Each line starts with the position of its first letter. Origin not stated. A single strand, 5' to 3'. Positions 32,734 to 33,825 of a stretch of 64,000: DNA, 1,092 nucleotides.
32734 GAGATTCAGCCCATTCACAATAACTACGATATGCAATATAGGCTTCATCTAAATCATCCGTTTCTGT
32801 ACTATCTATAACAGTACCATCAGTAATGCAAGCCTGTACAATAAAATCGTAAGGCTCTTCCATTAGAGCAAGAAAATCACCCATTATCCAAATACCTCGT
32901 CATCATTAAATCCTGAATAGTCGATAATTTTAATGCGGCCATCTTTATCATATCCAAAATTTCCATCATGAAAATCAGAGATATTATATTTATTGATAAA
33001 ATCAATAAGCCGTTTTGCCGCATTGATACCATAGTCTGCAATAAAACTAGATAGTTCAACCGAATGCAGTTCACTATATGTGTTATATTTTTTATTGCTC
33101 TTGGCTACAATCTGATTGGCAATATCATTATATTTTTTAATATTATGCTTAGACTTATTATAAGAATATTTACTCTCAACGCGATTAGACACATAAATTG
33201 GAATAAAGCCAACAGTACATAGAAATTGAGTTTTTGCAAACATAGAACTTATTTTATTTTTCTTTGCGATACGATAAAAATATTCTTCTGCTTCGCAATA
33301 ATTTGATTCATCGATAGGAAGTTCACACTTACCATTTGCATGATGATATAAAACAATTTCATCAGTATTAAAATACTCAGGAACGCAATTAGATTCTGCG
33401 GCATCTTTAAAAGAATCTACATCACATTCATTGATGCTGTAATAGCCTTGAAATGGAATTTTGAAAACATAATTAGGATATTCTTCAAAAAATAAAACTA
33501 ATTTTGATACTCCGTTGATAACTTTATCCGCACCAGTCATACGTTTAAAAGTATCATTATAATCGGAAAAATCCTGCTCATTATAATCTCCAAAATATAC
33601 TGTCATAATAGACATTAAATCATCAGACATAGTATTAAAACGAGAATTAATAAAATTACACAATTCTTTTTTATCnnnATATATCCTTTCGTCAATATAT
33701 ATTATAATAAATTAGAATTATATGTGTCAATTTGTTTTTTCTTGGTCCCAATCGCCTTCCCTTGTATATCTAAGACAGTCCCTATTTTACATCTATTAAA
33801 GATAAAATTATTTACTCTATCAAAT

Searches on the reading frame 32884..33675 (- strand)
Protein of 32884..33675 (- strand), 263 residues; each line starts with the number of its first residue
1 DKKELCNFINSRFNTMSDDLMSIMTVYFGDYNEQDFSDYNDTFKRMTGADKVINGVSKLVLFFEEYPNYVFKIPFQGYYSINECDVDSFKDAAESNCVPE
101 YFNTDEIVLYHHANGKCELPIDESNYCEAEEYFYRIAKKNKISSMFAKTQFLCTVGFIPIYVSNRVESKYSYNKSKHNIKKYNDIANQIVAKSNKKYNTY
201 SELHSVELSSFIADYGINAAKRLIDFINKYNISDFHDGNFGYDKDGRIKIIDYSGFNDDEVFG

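Call 26: search_protein_families(library=phrogs, proteins=[window:32884-33675:-], max_evalue=0.001)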
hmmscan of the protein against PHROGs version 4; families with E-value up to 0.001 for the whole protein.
window:32884-33675:- (263 aa): 1 family
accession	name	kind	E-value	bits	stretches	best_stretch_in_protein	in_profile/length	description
phrog_4301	-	unknown function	0.00023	21.8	0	20-254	17-167/225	-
